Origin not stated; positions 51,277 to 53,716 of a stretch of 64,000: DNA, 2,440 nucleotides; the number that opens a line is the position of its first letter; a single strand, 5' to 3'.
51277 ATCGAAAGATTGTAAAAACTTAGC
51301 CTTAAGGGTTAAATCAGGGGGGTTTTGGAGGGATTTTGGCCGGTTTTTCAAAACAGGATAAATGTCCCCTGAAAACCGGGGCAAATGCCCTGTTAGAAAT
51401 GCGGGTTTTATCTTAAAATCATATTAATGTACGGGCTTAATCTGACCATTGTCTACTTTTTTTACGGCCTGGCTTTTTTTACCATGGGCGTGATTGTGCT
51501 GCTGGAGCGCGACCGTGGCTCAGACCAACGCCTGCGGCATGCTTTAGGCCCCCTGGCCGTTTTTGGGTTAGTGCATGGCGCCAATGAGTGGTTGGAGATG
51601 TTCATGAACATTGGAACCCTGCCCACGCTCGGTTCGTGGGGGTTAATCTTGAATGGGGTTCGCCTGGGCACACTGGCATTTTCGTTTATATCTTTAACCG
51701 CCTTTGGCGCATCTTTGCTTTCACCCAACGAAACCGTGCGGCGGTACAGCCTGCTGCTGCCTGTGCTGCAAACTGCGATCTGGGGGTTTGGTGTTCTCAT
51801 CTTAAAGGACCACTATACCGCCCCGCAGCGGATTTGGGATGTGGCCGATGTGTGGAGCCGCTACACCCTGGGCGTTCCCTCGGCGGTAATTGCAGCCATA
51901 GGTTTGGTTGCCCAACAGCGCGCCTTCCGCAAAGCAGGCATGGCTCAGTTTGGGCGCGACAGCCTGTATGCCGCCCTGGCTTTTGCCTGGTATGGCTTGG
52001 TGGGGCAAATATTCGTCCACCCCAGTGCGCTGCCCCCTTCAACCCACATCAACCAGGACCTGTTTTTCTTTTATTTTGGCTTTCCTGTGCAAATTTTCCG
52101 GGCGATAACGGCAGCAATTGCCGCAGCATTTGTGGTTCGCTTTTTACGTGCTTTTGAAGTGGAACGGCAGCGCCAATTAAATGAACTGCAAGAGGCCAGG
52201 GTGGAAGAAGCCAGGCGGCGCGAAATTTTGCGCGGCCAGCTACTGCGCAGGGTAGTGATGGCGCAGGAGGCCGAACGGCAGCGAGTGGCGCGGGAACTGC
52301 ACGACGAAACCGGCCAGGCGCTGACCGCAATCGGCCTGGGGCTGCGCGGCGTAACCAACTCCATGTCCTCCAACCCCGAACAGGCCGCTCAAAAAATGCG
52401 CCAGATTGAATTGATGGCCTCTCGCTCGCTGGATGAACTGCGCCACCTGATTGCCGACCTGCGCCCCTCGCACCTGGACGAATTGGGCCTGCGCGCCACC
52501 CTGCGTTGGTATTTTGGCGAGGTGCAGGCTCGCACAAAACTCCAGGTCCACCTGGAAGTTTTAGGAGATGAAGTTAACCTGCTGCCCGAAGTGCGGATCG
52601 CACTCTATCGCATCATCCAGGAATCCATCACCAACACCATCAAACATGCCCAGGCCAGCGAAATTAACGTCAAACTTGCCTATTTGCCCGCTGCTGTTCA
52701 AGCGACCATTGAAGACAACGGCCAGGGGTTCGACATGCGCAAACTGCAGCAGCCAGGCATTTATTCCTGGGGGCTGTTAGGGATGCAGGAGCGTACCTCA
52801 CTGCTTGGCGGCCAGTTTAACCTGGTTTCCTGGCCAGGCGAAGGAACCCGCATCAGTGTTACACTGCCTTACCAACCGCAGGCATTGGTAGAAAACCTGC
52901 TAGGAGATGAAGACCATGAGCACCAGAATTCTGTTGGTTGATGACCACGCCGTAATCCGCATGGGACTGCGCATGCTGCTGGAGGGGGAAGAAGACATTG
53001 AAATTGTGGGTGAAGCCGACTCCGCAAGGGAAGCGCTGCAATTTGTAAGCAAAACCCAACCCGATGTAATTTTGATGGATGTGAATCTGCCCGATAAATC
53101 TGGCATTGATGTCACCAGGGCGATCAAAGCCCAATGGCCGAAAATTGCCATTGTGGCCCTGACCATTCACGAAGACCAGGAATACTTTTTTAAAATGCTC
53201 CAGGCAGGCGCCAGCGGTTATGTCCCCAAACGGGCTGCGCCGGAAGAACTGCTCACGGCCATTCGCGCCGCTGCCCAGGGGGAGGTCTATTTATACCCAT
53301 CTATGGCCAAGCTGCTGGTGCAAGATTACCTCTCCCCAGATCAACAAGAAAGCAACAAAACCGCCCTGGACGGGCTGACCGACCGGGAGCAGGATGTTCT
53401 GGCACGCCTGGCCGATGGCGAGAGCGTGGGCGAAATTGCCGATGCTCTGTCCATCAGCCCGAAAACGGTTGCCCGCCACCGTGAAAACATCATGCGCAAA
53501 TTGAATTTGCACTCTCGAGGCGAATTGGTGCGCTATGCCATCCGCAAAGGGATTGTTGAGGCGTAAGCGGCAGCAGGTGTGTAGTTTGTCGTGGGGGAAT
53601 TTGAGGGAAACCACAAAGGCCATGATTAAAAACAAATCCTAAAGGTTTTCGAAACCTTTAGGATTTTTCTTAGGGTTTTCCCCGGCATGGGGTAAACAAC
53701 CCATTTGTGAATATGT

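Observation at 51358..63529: Shared inverted-repeat motif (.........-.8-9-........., loop TGAAAA-like) links the kinase promoter, the cytochrome/ccmE divergent promoter region and the NrfCD-operon upstream region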

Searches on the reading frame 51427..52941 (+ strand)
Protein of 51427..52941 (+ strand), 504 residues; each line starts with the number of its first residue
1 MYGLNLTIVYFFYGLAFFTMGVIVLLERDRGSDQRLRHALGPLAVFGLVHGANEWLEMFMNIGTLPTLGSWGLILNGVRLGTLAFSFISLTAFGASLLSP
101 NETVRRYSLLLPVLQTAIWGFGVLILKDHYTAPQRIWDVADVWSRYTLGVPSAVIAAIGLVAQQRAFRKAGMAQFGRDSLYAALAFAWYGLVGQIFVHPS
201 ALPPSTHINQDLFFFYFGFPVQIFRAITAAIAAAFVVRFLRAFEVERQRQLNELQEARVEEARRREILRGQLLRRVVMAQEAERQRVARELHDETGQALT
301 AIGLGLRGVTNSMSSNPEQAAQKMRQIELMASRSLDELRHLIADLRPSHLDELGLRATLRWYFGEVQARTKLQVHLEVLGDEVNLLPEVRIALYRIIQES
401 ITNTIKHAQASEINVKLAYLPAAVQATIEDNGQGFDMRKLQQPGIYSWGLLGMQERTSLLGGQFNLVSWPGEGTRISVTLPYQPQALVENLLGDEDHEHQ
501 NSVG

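Call 9: search_protein_families(library=pfam, proteins=[window:51427-52941:+])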
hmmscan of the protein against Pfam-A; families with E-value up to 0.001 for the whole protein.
window:51427-52941:+ (504 aa): 3 families
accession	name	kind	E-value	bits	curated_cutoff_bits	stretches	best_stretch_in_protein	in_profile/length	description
PF07730.19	HisKA_3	-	1.2e-18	67.9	24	1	283-349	1-67/68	Histidine kinase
PF02518.31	HATPase_c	-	9.7e-13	49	26.4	1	390-483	3-110/111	Histidine kinase-, DNA gyrase B-, and HSP90-like ATPase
PF13581.12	HATPase_c_2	-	1.5e-05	25.4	27.4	1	380-444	19-88/127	Histidine kinase-like ATPase domain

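Call 17: find_homologous_proteins(query=window:51427-52941:+, max_evalue=1e-20)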
Query window:51427-52941:+ (504 aa): 3387 proteins with E <= 1e-20 among 8000 candidates; the best 120 are listed.
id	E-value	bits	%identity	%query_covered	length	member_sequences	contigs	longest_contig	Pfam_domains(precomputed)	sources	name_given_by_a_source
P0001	0.0e+0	1118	100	100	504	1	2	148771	PF07730.20,PF02518.32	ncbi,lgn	-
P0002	4.7e-191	654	61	97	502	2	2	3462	PF07730.20,PF02518.32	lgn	-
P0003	3.8e-190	651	60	99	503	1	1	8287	PF07730.20,PF02518.32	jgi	jgi:signal transduction histidine kinase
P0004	5.8e-190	650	59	99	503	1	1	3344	PF13581.13,PF07730.20,PF02518.32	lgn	-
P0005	4.5e-189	647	60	97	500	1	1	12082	PF07730.20,PF02518.32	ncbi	-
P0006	5.6e-189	647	61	96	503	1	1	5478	PF07730.20,PF02518.32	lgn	-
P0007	1.3e-188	646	61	95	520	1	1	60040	PF07730.20,PF02518.32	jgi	jgi:signal transduction histidine kinase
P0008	1.3e-188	646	61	95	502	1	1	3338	PF07730.20,PF02518.32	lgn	-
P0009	2.0e-188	645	63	95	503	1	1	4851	PF07730.20,PF02518.32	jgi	-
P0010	5.8e-188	644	62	95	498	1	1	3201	PF07730.20,PF02518.32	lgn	-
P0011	2.8e-187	641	59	99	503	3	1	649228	PF07730.20,PF02518.32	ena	-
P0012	9.4e-187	640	59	97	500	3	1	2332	PF07730.20,PF02518.32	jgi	jgi:signal transduction histidine kinase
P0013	1.4e-186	639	61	95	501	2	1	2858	PF07730.20,PF02518.32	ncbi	-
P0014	3.6e-186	638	59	97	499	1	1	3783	PF13581.13,PF07730.20,PF02518.32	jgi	jgi:signal transduction histidine kinase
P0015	1.1e-185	636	59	99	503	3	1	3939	PF07730.20,PF02518.32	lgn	-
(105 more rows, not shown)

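Call 19: find_related_loci(query=A1, collection=genome_contigs, flank=10000)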
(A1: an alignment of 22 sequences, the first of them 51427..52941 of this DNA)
Query A1 (504 aa) in genome_contigs; peptide patterns used: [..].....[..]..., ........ (x = any residue, [..] = any of these).
600 stretches matched a pattern (row limit reached: there are more); 576 encode a relative of the query (tblastn E <= 1e-3); the best 80 are kept; 79 distinct loci.
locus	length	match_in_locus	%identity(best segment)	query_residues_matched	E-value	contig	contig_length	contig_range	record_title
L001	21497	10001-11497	58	1-502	0e+0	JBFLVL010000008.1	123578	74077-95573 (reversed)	MAG: Chloroflexota bacterium isolate MAG005 MAG005_8, whole genome shotgun sequence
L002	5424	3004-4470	59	2-485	0e+0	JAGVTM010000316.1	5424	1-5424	MAG: Chloroflexota bacterium isolate THP_Bin_29 THP_Bin_29_scaffold_6426, whole genome shotgun sequence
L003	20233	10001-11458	57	6-492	0e+0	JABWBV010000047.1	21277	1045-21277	MAG: Anaerolineales bacterium isolate MAG_39 scaffold_2533, whole genome shotgun sequence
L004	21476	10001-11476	57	5-496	2e-180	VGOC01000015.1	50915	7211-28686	MAG: Chloroflexi bacterium isolate K_DeepCast_250m_m1_342 K_DeepCast_250m_m1_342_Ga0194125_10000897, whole genome shotgu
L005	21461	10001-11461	57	5-490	2e-180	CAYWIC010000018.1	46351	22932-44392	MAG TPA_asm: uncultured Anaerolineales bacterium isolate binchicken_co65_55 genome assembly, contig: NODE_3044_length_46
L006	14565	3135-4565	57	6-482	8e-180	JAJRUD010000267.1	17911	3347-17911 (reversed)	MAG: Chloroflexota bacterium isolate Dive96_bin10.148 k141_5182690, whole genome shotgun sequence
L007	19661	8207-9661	56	5-490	1e-176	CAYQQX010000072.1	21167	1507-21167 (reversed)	MAG TPA_asm: uncultured Anaerolineales bacterium isolate binchicken_co65_18 genome assembly, contig: NODE_10294_length_2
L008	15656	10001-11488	56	5-504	2e-173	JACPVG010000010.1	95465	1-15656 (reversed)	MAG: Chloroflexi bacterium isolate NC_groundwater_778_Ag_S2p5_63_23 JBCH_GD18_4_SO25_S179_scaffold_117172, whole genome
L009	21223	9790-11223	56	5-482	5e-173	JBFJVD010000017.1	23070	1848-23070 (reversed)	MAG: Anaerolineales bacterium isolate Mix_sand19.2022.05.D.79 k141_2419211_length_23070_cov_10.0232, whole genome shotgu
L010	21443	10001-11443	54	9-490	9e-171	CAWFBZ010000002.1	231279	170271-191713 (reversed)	MAG: uncultured Chloroflexia bacterium isolate MFD02416.bin.2.106 genome assembly, contig: contig_103190, whole genome s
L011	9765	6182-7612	55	5-481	5e-170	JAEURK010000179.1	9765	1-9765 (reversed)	MAG: Anaerolineales bacterium isolate new MAG-275 k141_2197995, whole genome shotgun sequence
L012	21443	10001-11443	57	9-490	2e-169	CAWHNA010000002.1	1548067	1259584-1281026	MAG: uncultured Chloroflexia bacterium isolate MFD02809.bin.2.194 genome assembly, contig: contig_61369, whole genome sh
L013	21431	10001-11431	54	6-483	1e-166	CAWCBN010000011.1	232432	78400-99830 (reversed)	MAG: uncultured Chloroflexia bacterium isolate MFD03899.bin.2.26 genome assembly, contig: contig_423, whole genome shotg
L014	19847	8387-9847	54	6-485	2e-165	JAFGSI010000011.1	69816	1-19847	MAG: Anaerolineales bacterium isolate Zod_Metabat.883 k87_1209291, whole genome shotgun sequence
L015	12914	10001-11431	53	6-484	4e-162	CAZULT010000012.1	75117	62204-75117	MAG TPA_asm: uncultured Anaerolineaceae bacterium isolate SRP185410_co2_112 genome assembly, contig: NODE_269_length_751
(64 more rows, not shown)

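Call 22: find_encoding_contigs(protein=P0001, flank=10000, max_places=4)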
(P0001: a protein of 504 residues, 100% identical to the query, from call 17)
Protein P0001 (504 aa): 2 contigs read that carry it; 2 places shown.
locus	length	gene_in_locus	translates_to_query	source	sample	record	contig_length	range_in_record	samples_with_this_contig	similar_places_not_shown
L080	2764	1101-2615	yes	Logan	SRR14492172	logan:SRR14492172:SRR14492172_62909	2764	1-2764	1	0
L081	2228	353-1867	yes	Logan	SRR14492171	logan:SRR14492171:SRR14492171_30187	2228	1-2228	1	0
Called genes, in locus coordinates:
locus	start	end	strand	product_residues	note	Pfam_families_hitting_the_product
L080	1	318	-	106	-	?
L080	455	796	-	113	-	-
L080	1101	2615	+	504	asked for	PF07730:HisKA_3, PF02518:HATPase_c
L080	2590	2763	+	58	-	?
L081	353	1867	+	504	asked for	PF07730:HisKA_3, PF02518:HATPase_c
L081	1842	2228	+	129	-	?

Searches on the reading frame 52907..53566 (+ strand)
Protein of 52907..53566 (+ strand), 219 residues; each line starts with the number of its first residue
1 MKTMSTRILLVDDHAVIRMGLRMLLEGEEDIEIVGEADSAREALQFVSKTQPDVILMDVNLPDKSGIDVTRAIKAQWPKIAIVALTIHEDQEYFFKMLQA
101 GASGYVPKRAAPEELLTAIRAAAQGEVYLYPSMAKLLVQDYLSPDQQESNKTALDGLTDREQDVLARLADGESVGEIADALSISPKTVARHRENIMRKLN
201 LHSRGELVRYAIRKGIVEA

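Call 9: search_protein_families(library=pfam, proteins=[window:52907-53566:+])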
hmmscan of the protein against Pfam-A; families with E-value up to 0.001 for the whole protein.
window:52907-53566:+ (219 aa): 8 families
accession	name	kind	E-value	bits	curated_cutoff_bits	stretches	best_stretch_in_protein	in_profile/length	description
PF00072.30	Response_reg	-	4.7e-31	107.7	30.2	1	8-120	1-111/111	Response regulator receiver domain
PF00196.25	GerE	-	2.9e-21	75.3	23.5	1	156-211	2-57/57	Bacterial regulatory proteins, luxR family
PF08281.18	Sigma70_r4_2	-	4.7e-05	23.4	25.7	1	152-199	6-54/54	Sigma-70, region 4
PF04545.22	Sigma70_r4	-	9.7e-05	22.3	24.1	1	153-199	1-48/50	Sigma-70, region 4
PF13384.12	HTH_23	-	0.00014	22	24.6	1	163-193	9-39/50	Homeodomain-like domain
PF02796.21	HTH_7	-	0.00033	21.1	23.8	0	162-188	12-38/45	Helix-turn-helix domain of resolvase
PF13936.12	HTH_38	-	0.0006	19.9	27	0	165-191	14-40/44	Helix-turn-helix domain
PF13551.12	HTH_29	-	0.00095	19.6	28.1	0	164-193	4-34/64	Winged helix-turn helix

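Call 16: find_encoding_contigs(protein=window:52907-53566:+, flank=10000, max_places=6)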
Protein window:52907-53566:+ (219 aa): no gene with exactly this product is on record in the collection.

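Call 23: find_encoding_contigs(protein=window:52916-53566:+, flank=10000, max_places=6)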
Protein window:52916-53566:+ (216 aa): 1 contig read that carries it; 1 place shown.
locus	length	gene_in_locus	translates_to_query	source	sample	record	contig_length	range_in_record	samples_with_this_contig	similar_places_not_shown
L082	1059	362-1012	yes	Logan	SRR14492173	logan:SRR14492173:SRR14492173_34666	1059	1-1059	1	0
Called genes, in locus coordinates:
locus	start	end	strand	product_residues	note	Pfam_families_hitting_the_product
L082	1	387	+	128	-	?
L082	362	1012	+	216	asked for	PF00072:Response_reg, PF00196:GerE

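Call 81: search_solved_structures(query=window:52916-53563:+, max_evalue=1e-10)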
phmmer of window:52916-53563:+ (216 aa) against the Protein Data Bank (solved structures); distinct sequences matched with E-value up to 1e-10: 55.
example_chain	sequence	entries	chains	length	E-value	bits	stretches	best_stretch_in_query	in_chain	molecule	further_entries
5hev_A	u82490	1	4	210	3.1e-40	141.2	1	4-214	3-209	Response regulator protein VraR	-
7ve6_A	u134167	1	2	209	5.2e-33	117.6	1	1-214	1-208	Response regulator protein VraR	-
4gvp_A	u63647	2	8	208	1.1e-32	116.6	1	4-214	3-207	Response regulator protein vraR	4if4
3c3w_A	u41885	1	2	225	9.4e-30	107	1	4-208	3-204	TWO COMPONENT TRANSCRIPTIONAL REGULATORY PROTEIN DEVR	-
1a04_A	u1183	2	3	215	6.3e-29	104.3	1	4-205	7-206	NITRATE/NITRITE RESPONSE REGULATOR PROTEIN NARL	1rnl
4ldz_A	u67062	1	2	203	4.5e-28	101.5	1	5-212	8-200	Transcriptional regulatory protein DesR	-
3cz5_A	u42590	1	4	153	6.1e-26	94.6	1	3-137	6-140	Two-component response regulator, LuxR family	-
5f64_A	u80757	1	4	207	4.9e-24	88.4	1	5-211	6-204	Positive transcription regulator EvgA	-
8zwn_A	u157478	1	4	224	6.7e-24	87.9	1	5-211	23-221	DNA-binding transcriptional activator EvgA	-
4yn8_A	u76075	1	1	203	2.2e-21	79.7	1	2-207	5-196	Response regulator ChrA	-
2qsj_A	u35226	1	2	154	1.2e-19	74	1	3-129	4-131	DNA-binding response regulator, LuxR family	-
4zmr_A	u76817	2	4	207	1.4e-19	73.8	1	4-210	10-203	Response regulator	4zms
4le0_A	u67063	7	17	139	1.5e-19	73.8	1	5-131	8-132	Transcriptional regulatory protein DesR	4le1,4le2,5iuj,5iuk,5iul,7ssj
4hye_A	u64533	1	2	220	1.9e-19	73.4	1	4-210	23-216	Response regulator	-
7ssi_C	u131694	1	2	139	2.4e-19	73.1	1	5-131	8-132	Transcriptional regulatory protein DesR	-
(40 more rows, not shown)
